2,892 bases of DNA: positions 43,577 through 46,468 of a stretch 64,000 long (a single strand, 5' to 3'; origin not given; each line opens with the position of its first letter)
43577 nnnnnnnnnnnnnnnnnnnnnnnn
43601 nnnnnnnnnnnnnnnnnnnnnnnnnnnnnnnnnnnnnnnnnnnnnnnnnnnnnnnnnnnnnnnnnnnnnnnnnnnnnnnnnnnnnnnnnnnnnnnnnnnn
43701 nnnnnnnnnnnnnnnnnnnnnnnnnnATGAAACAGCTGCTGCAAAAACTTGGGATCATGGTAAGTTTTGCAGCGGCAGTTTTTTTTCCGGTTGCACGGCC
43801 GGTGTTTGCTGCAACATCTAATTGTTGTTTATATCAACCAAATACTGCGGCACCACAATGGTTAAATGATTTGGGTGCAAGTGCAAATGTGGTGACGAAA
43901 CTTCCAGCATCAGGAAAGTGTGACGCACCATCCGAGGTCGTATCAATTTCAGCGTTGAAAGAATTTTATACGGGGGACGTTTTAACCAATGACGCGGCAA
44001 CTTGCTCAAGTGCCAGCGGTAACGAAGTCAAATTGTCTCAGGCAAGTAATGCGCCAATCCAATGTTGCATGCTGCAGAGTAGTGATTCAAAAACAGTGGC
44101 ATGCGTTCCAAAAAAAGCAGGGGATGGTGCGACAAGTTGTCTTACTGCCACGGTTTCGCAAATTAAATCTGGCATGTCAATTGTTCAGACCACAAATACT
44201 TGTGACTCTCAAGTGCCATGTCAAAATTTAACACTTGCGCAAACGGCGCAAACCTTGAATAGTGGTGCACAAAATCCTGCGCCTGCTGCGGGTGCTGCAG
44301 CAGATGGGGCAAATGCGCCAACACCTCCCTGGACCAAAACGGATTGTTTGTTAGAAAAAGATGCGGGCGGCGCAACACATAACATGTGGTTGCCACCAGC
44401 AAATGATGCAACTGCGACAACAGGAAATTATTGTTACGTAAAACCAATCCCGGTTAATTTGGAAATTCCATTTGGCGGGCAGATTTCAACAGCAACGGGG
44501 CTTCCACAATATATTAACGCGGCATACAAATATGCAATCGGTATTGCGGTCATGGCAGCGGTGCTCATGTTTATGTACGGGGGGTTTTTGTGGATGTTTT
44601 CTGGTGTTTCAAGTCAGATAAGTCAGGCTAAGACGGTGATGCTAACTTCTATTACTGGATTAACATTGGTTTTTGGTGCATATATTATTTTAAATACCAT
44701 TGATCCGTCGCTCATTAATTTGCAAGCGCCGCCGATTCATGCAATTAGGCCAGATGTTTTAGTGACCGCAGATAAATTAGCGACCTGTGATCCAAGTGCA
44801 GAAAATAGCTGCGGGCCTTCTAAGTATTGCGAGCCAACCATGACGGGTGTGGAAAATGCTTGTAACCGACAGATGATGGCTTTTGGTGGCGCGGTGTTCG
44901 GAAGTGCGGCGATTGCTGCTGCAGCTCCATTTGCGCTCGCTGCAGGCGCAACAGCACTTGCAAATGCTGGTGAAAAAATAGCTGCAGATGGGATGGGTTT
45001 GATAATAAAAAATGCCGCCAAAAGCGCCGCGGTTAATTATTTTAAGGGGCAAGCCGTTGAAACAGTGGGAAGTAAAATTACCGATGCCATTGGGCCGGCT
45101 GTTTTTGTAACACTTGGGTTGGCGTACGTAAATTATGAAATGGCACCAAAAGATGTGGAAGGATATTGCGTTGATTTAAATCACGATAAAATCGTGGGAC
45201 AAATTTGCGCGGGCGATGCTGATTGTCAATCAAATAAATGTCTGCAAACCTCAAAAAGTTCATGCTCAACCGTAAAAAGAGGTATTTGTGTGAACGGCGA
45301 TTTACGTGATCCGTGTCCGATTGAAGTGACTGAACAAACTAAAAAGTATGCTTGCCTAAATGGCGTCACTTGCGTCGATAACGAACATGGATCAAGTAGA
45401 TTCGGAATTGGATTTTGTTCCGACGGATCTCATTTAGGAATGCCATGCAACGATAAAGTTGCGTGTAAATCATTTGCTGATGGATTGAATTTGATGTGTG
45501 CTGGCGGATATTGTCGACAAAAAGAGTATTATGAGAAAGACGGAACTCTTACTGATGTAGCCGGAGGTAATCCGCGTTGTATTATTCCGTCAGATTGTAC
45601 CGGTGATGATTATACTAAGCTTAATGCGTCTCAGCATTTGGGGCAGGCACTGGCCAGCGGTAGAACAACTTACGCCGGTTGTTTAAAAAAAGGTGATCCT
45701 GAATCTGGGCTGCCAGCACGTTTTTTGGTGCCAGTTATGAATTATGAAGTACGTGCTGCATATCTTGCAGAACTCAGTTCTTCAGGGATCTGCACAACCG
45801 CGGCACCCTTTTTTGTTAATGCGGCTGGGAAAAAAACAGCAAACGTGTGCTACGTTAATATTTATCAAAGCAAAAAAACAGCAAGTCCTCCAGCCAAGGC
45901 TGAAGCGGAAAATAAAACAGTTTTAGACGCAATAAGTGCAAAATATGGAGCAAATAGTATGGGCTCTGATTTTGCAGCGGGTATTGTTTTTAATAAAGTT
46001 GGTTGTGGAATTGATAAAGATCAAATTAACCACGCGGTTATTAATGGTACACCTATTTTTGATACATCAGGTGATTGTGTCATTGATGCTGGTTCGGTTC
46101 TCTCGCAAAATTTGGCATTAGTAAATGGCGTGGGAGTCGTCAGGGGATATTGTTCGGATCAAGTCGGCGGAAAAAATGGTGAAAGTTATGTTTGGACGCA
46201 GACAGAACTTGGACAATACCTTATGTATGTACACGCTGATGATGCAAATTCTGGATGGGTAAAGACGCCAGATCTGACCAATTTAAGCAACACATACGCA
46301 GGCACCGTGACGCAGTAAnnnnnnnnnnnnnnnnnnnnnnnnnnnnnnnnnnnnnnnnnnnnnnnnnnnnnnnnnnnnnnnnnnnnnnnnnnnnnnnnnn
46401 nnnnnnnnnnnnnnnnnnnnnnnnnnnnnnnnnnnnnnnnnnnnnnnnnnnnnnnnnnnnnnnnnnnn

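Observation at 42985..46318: Membrane-anchored DsbA-like protein with CPFT active site directly upstream of an 870-aa extracellular protein carrying >50 cysteines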

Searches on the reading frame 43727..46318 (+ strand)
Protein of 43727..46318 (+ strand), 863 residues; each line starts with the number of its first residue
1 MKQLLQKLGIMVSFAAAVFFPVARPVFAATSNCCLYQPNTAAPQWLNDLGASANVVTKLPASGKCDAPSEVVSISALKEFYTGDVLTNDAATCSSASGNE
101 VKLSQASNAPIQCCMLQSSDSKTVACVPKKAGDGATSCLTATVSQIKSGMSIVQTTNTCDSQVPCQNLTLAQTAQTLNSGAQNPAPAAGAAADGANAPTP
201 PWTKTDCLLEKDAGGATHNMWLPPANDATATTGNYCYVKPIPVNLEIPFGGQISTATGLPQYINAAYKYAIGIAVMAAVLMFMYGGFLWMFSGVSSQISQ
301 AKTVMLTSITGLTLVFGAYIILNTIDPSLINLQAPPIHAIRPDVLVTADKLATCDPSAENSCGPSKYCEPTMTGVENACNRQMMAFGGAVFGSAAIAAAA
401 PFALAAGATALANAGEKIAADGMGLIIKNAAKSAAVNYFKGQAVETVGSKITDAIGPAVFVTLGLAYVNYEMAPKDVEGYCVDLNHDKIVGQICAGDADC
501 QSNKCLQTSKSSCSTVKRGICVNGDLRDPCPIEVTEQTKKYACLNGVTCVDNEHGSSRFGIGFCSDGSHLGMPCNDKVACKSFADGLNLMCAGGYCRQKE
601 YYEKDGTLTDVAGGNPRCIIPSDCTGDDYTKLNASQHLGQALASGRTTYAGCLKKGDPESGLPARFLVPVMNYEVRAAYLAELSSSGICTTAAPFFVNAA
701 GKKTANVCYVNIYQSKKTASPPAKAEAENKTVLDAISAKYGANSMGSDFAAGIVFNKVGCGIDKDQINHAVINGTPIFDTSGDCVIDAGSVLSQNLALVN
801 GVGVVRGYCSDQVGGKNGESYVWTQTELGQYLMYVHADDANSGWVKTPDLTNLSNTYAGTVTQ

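Call 3: search_protein_families(library=pfam, proteins=[window:43727-46318:+], max_evalue=1)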
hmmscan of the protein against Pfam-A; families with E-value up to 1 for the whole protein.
window:43727-46318:+ (863 aa): 2 families
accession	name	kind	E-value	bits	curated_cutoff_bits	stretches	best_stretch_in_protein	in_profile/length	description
PF18895.5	T4SS_pilin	-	6.8e-06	26.5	26.6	1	257-325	3-71/71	Type IV secretion system pilin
PF15083.11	Colipase-like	-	0.29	11.8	27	1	479-511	5-35/89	Colipase-like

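Call 4: search_protein_families(library=ncbifam, proteins=[window:43727-46318:+], max_evalue=1)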
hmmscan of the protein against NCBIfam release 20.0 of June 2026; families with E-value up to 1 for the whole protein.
window:43727-46318:+ (863 aa): 2 families
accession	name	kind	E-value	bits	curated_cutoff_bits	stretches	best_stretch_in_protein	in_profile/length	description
TIGR00849.1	gutA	subfamily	0.086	12.7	189.55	1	449-497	14-56/121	glucitol/sorbitol-specific PTS transporter subunit IIA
NF047765.1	LIC_13387_fam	subfamily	0.099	12.3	33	1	267-318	54-105/131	LIC_13387 family protein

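Call 9: find_homologous_proteins(query=window:43727-46318:+)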
Query window:43727-46318:+ (863 aa): 1 proteins with E <= 0.001 among 8000 candidates.
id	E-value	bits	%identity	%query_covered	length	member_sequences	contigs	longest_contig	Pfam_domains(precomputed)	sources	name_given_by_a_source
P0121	1.0e-101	360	31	100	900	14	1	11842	PF18895.6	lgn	-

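Call 12: find_encoding_contigs(protein=P0121, flank=8000, max_places=3)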
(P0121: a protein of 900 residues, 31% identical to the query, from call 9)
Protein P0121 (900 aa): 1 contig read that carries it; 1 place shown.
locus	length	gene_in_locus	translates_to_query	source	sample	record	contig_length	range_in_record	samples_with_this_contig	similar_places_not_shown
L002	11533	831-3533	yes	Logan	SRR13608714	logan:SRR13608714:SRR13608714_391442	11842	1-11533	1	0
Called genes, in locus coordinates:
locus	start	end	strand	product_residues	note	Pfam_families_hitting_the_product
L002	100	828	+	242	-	PF13462:Thioredoxin_4, PF01323:DSBA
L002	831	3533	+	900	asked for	PF18895:T4SS_pilin (weak)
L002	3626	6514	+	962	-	PF00005:ABC_tran (faint), PF02463:SMC_N (faint), PF13175:AAA_15 (faint), PF13191:AAA_16 (faint), PF13304:AAA_21 (faint), PF13476:AAA_23 (faint), PF17760:UvrA_inter (weak), PF17755:UvrA_DNA-bind, +1 more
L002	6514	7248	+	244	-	PF00849:PseudoU_synth_2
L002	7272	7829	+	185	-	PF00625:Guanylate_kin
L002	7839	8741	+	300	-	PF14397:ATPgrasp_ST (faint), PF02655:ATP-grasp_3 (weak), PF02786:CPSase_L_D2 (weak), PF08443:RimK, PF13549:ATP-grasp_5 (weak), PF02222:ATP-grasp (weak), PF02955:GSH-S_ATP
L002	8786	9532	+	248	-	PF00877:NLPC_P60 (faint)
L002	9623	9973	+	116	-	PF01245:Ribosomal_L19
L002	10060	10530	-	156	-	-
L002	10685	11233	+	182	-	-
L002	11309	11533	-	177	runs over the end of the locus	?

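Call 19: find_homologous_proteins(query=A1, max_evalue=0.001)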
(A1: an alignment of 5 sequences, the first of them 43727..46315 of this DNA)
Query A1 (5 sequences) (863 aa, profile of the alignment): 1 proteins with E <= 0.001 among 8000 candidates.
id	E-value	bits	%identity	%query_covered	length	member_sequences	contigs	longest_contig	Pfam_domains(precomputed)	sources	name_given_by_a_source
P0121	0.0e+0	1315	31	100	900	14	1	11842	PF18895.6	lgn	-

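Call 33: search_protein_representatives(alignment_id=A2)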
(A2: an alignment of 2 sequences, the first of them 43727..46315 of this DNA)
Query: 2 sequences, 951 profile positions. Proteins with E-value up to 0.001 (for the whole library): 20560; up to 1e-10: 5064; up to 1e-30: 16. The best 150 are listed.
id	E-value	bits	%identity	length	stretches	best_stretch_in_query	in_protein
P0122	1.3e-293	993.0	-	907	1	4-945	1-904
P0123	4.2e-221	753.1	-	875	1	5-946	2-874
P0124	5.6e-215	732.8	-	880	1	19-945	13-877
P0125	2.4e-177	608.3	-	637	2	212-802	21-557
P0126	4.5e-176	604.1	-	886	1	191-947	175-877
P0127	9.6e-127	440.8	-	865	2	7-579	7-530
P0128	3.5e-119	415.8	-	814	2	29-580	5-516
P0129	7.2e-110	385.0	-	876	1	32-850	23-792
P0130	4.4e-103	362.5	-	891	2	8-679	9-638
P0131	1.7e-102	360.6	-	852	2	13-579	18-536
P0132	7.6e-91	322.0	-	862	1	36-896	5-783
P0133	1.6e-47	178.6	-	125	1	795-951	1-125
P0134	1.4e-41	159.0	-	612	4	272-366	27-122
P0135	2.5e-40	154.8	-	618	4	272-365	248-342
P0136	9.6e-37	142.9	-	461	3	279-360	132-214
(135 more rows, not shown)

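Call 51: search_solved_structures(query=A4, max_evalue=1, show_alignments=2)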
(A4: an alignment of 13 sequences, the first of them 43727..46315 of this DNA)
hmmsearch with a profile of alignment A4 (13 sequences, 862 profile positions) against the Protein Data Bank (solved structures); distinct sequences matched with E-value up to 1: 0.

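Call 62: predict_structure(alignment_id=A4)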
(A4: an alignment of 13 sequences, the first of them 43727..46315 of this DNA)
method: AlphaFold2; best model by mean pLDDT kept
length: 863 residues; sequences in the alignment: 13
mean_pLDDT: 61.6   pTM: 0.41
mean pLDDT of the five models: 61.6, 58.3, 58.3, 56.8, 54.0
residues with pLDDT >= 90: 6; 70-90: 333; 50-70: 297; < 50: 227
segments of 3 or more residues with pLDDT < 50: 1-5, 19-30, 88-92, 94-97, 175-198, 243-260, 328-330, 332-334, 341-351, 382-475, 511-513, 641-645, 717-722, 766-776, 853-863
pLDDT, mean of each block of 10 residues (from residue 1): 48 53 34 74 82 75 76 81 54 50 78 88 86 79 78 87 80 45 30 37 74 65 77 73 38 36 56 69 65 54 65 64 51 54 39 59 62 55 38 30 30 31 32 33 27 27 24 45 65 65 69 55 78 75 84 65 82 85 72 86 83 81 70 61 56 79 79 58 80 76 83 62 53 58 55 78 52 48 76 56 80 59 71 77 67 44 26
secondary structure, 60 per line:
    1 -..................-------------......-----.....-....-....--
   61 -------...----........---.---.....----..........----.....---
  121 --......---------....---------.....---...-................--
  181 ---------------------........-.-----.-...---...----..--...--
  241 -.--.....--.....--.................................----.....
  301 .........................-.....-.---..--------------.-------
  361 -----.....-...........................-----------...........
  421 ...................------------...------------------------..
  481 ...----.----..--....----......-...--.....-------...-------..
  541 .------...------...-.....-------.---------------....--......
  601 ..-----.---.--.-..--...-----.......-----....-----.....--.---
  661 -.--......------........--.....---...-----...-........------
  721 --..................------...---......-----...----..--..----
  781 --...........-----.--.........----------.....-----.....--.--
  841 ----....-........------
elements in order (helices of 4 or more, strands of 3 or more residues): H2-19 E33-38 H44-48 H50-53 E55-58 H75-80 H90-94 H99-108 E113-117 E123-128 H138-141 E151-155 H163-178 H204-209 E219-221 E236-238 E245-249 E252-256 H259-291 H296-325 H327-331 E366-370 H372-398 H410-439 E479-483 E505-510 E517-521 E529-531 E548-550 E561-565 E589-592 E595-598 H629-635 H641-644 E650-654 E665-670 H677-684 E687-691 E695-697 E703-705 E707-714 H723-740 E753-758 E783-787 H788-793 E802-810 E821-825 E831-835 E845-848 H850-857

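Call 64: fold_search(model_id=the predicted structure, library=pdb)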
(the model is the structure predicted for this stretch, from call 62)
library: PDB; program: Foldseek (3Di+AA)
matches with E <= 10: 89; with E <= 0.001: 0
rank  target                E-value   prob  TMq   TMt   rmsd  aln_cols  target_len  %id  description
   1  1vyq_C                1.0e+00  0.03  0.04  0.15  14.1       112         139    8  Novel inhibitors of Plasmodium Falciparum dUTPase provide a platform for anti-malarial drug design (released 2005-05-26)
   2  8tp8_B                1.4e+00  0.03  0.04  0.10  18.8       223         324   12  Structure of the C. crescentus WYL-activator, DriD, bound to ssDNA and cognate DNA (released 2023-11-29)
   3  7ytj_A                1.9e+00  0.66  0.08  0.49   9.0        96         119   14  Cryo-EM structure of VTC complex (released 2023-02-22)
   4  9tg4_H                2.5e+00  0.51  0.08  0.19   7.8       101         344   13  Structure of the YbjP lipoprotein bound to the AcrABZ-TolC efflux pump (released 2026-04-08)
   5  9a2v_MODEL_1_A        2.5e+00  0.44  0.09  0.18   7.6       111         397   13  Model of E. coli AcrA by in-cell photo-crosslinking MS and deep learning (released 2023-02-24)
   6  7enc_g                2.7e+00  0.25  0.06  0.30  13.5       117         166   12  TFIID-based PIC-Mediator holo-complex in fully-assembled state (hPIC-MED) (released 2021-05-26)
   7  6dma_E                2.8e+00  0.72  0.08  0.68   3.2        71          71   13  DHD15_closed (released 2018-12-19)
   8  2k48_MODEL_1_A        2.8e+00  0.38  0.07  0.47  14.0        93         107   13  NMR Structure of the N-terminal Coiled Coil Domain of the Andes Hantavirus Nucleocapsid Protein (released 2008-08-05)
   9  3znu_A                3.3e+00  0.04  0.05  0.25  14.7       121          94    8  Crystal structure of ClcF in crystal form 2 (released 2013-02-27)
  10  9v53_A1               3.5e+00  0.41  0.08  0.19   7.6       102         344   13  Structure of TolC, YbjP, and AcrABZ complex (released 2025-11-05)
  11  3zo7_B                3.7e+00  0.04  0.05  0.24  14.8       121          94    8  Crystal structure of ClcFE27A with substrate (released 2013-03-06)
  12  3zo7_D                3.7e+00  0.03  0.05  0.24  14.9       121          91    7  Crystal structure of ClcFE27A with substrate (released 2013-03-06)
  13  4h63_H                4.1e+00  0.44  0.07  0.33  14.7        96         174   16  Structure of the Schizosaccharomyces pombe Mediator head module (released 2012-10-31)
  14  3wz0_C                4.1e+00  0.02  0.04  0.18  13.8       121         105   12  On archaeal homologs of the human RNase P proteins Pop5 and Rpp30 in the hyperthermophilic archaeon Thermococcus kodak (released 2015-09-16)
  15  5n9j_U                4.4e+00  0.35  0.07  0.28  15.0        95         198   13  Core Mediator of transcriptional regulation (released 2017-05-17)
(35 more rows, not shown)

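Call 70: search_protein_families(library=pfam, alignment_id=A5, max_evalue=0.01)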
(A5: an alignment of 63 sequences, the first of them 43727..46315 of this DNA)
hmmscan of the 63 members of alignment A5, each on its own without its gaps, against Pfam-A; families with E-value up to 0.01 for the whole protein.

A. member 1, window:43727-46315:+ (863 aa): 1 family
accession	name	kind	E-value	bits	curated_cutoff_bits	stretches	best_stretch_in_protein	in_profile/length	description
PF18895.5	T4SS_pilin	-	6.8e-06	26.5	26.6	1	257-325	3-71/71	Type IV secretion system pilin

B. families by the number of members that match (of 63 scanned): 20 families
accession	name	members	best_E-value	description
PF18895.5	T4SS_pilin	63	9.8e-28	Type IV secretion system pilin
PF04956.18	TrbC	11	6.7e-08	TrbC/VIRB2 pilin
PF01464.25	SLT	6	3.9e-28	Transglycosylase SLT domain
PF19607.4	DUF6112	3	0.00045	Family of unknown function (DUF6112)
PF06570.16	DUF1129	2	0.00039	Protein of unknown function (DUF1129)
PF05987.18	DUF898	2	0.00075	Bacterial protein of unknown function (DUF898)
PF02322.20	Cyt_bd_oxida_II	1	2.4e-08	Cytochrome bd terminal oxidase subunit II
PF03824.22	NicO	1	2.8e-05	High-affinity nickel-transport protein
PF08592.16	Anthrone_oxy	1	7.3e-05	Anthrone oxygenase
PF24668.1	KH_Vigilin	1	7.3e-05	Vigilin KH domain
PF19258.4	KxYKxGKxW_sig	1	0.00038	KxYKxGKxW signal peptide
PF07127.16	Nodulin_late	1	0.00052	Late nodulin domain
PF19733.4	DUF6223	1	0.0019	Family of unknown function (DUF6223)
PF04706.18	Dickkopf_N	1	0.0024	Dickkopf N-terminal cysteine-rich region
PF07331.16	TctB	1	0.0041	Tripartite tricarboxylate transporter TctB family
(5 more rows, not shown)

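Call 77: find_related_loci(query=A4, collection=metagenome_contigs, flank=4000)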
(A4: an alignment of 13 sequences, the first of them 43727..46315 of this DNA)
Query A4 (863 aa) in metagenome_contigs; peptide patterns used: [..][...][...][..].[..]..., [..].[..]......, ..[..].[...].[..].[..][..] (x = any residue, [..] = any of these).
600 stretches matched a pattern (row limit reached: there are more); 283 encode a relative of the query (tblastn E <= 1e-3); the best 80 are kept; 79 distinct loci.
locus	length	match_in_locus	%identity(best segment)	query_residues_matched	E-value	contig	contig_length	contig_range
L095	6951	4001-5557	36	202-716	1e-99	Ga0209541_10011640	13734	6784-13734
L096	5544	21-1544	36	213-716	5e-96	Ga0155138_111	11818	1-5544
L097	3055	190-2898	31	1-863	3e-95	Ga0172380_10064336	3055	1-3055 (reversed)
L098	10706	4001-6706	31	2-856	6e-98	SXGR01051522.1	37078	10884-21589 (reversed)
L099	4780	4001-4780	35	202-466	3e-43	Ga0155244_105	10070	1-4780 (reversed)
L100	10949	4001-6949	45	244-341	4e-17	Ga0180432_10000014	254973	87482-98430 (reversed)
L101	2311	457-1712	37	220-355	1e-16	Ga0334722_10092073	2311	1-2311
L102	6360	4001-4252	48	259-341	7e-16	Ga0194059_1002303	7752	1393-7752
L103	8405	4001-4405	32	255-381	1e-15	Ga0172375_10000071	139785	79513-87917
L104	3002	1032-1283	46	251-333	4e-15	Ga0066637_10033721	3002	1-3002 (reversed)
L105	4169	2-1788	38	259-367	5e-15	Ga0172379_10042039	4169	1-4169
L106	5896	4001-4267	39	262-349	3e-14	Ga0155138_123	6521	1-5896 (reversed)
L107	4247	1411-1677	39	262-349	3e-14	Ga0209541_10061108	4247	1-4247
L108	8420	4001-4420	33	243-374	4e-14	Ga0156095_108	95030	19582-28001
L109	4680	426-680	43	250-335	1e-13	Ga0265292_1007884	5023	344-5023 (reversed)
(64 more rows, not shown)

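Call 87: list_cluster_members(proteins=[window:43727-46315:+, window:42985-43722:+, P0124, P0125])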
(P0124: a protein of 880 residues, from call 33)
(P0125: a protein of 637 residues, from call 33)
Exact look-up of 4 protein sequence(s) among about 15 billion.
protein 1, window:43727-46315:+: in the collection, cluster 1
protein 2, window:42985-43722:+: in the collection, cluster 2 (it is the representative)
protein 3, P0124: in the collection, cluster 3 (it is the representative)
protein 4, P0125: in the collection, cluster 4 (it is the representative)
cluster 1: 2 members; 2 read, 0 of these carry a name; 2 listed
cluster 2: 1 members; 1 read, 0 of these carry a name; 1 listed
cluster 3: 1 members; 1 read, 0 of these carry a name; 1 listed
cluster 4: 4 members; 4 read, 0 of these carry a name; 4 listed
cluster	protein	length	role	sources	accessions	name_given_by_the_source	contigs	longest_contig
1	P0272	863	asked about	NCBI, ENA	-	-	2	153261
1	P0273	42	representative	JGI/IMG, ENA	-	-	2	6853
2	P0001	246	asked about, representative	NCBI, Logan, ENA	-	-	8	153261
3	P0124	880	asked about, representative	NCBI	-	-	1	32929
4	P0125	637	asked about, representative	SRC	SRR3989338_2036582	-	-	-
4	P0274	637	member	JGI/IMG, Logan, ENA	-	-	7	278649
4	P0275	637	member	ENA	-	-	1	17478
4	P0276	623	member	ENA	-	-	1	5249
